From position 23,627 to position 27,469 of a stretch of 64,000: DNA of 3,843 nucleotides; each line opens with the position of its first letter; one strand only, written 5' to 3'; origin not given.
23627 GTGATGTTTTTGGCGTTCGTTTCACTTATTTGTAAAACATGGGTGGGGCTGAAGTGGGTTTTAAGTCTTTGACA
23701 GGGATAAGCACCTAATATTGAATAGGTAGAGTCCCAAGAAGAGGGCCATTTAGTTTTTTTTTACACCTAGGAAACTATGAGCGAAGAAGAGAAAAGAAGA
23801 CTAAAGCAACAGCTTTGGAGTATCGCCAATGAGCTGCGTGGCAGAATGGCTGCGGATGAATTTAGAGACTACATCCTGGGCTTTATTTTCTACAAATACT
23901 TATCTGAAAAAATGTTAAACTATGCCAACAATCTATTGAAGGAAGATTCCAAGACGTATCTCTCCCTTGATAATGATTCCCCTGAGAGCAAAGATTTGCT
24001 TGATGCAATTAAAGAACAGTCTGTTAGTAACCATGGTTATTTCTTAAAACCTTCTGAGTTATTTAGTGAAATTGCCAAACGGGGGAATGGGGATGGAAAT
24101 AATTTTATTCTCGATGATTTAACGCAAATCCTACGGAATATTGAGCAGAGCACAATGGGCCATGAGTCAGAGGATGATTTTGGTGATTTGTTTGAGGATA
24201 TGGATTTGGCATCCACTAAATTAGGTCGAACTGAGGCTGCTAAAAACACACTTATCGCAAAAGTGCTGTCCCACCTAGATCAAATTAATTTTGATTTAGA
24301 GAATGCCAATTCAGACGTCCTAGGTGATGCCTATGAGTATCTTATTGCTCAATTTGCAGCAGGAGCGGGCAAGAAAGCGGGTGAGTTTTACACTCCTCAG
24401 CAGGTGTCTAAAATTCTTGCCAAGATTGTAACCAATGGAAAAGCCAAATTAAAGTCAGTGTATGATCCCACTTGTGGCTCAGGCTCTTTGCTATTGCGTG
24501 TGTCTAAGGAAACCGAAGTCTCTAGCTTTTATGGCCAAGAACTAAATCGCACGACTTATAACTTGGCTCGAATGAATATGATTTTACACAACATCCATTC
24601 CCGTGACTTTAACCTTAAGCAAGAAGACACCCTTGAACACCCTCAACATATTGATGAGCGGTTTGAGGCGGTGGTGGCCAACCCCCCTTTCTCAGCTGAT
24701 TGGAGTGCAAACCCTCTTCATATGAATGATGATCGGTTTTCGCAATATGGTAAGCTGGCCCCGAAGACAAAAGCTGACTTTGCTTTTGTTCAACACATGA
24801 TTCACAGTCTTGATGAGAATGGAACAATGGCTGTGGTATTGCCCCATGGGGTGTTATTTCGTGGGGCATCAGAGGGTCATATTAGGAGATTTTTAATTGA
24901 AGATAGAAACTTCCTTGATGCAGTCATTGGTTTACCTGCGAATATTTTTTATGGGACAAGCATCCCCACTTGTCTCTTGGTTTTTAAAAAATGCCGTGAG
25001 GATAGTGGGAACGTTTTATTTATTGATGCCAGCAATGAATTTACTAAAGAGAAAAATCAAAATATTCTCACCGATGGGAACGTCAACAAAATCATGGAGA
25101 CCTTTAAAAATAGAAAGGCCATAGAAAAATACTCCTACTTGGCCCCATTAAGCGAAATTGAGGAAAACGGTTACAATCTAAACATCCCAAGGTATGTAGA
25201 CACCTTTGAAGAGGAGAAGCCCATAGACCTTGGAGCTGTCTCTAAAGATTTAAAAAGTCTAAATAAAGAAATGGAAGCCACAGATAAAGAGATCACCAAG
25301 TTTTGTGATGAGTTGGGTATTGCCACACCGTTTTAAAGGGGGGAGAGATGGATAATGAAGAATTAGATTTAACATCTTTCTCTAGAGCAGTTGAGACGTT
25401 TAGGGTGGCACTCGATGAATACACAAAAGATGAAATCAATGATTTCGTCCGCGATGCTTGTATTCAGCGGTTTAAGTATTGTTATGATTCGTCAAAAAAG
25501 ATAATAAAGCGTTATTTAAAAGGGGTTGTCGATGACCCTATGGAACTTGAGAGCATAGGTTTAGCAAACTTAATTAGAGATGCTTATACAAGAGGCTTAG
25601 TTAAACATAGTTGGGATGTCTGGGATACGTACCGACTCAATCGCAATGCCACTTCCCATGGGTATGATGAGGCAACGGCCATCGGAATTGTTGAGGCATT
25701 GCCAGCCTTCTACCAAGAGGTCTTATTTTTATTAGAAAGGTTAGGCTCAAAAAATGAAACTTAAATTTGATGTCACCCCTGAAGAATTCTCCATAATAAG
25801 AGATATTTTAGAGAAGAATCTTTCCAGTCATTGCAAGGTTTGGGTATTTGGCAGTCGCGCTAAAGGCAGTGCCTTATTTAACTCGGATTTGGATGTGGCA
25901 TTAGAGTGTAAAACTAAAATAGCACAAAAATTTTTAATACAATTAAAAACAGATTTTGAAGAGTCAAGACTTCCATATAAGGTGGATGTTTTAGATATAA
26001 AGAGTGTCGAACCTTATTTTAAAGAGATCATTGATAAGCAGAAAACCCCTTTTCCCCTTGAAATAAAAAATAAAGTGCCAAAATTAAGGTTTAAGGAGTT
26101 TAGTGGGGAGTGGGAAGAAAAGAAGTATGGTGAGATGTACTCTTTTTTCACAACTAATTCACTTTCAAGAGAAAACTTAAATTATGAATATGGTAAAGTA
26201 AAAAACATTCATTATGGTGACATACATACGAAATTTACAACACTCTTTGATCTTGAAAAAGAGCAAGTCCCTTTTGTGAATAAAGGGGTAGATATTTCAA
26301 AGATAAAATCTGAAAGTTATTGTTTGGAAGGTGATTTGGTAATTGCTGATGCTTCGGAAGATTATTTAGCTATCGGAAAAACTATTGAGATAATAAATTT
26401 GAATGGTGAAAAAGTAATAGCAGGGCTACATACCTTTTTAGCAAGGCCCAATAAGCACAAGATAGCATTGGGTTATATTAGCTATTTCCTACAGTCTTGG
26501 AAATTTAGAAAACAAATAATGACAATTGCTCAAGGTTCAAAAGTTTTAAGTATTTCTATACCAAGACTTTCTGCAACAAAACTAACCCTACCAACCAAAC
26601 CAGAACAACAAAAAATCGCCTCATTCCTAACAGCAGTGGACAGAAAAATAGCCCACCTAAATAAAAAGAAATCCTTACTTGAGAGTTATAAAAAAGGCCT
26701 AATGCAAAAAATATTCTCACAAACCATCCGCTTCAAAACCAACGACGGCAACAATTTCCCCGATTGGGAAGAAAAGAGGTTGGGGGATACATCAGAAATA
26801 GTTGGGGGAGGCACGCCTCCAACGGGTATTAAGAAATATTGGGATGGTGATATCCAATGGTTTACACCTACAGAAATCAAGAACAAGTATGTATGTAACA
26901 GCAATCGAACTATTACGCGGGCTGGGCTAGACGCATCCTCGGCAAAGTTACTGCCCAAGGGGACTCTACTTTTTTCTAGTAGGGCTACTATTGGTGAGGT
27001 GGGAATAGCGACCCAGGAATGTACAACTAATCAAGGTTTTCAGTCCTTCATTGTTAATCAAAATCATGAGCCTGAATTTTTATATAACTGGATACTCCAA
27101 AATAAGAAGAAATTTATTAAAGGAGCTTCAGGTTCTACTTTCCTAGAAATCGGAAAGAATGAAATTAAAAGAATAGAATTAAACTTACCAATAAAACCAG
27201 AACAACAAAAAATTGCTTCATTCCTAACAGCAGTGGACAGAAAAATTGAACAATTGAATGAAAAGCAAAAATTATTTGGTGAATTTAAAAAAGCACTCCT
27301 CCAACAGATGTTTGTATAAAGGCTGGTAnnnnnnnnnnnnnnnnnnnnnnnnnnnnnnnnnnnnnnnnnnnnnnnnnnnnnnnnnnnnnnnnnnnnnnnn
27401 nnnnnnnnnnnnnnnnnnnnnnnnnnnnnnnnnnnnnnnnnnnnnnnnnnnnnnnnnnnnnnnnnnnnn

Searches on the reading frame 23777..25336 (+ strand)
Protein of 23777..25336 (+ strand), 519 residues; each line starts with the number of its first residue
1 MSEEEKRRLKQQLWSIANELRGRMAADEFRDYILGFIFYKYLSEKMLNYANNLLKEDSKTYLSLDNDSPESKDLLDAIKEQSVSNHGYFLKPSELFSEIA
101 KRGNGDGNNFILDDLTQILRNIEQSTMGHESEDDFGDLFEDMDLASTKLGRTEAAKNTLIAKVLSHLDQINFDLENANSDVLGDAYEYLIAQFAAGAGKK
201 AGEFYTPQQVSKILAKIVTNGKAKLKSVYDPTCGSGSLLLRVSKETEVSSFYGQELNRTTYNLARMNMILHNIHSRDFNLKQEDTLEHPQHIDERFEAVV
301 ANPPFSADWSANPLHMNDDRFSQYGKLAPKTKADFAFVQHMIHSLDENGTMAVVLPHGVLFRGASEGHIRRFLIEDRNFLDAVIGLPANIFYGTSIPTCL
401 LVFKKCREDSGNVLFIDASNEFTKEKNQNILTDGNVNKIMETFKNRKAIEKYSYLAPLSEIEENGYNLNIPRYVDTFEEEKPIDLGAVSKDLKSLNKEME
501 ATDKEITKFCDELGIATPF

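Call 62: search_protein_families(library=pfam, proteins=[window:23777-25336:+], max_evalue=0.001)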
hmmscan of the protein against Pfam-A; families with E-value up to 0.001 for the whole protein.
window:23777-25336:+ (519 aa): 4 families
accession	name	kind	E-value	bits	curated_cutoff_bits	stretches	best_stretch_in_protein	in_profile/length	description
PF02384.22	N6_Mtase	-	1.3e-110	370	20.4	1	178-481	2-310/311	N-6 DNA Methylase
PF12161.14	HsdM_N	-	2.1e-19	70.9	24.5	1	9-167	1-135/135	HsdM N-terminal domain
PF07669.17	Eco57I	-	6e-07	30.1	25.3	1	264-381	47-161/171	Eco57I restriction-modification methylase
PF05175.20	MTS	-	1.1e-06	28.9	23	1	211-309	20-112/170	Methyltransferase small domain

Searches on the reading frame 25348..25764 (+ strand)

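Call 62: search_protein_families(library=pfam, proteins=[window:25348-25764:+], max_evalue=0.001)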
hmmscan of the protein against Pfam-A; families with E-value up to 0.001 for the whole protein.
window:25348-25764:+ (138 aa): 1 family
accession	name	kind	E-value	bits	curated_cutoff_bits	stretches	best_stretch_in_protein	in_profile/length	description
PF08780.16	NTase_sub_bind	-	2.3e-24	86.2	31.8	1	7-132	2-124/126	Nucleotidyltransferase substrate binding protein like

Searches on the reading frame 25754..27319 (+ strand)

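Call 62: search_protein_families(library=pfam, proteins=[window:25754-27319:+], max_evalue=0.001)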
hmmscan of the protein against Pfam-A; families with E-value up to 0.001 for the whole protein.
window:25754-27319:+ (521 aa): 3 families
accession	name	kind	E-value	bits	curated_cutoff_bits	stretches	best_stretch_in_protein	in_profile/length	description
PF01420.25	Methylase_S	-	7.6e-47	160.1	22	2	337-506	3-165/168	Type I restriction modification DNA specificity domain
PF18765.7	Polbeta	-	4.9e-11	43.1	26.9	1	15-96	3-83/93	Polymerase beta, Nucleotidyltransferase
PF01909.29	NTP_transf_2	-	6.1e-07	30.2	21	1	15-93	4-86/93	Nucleotidyltransferase domain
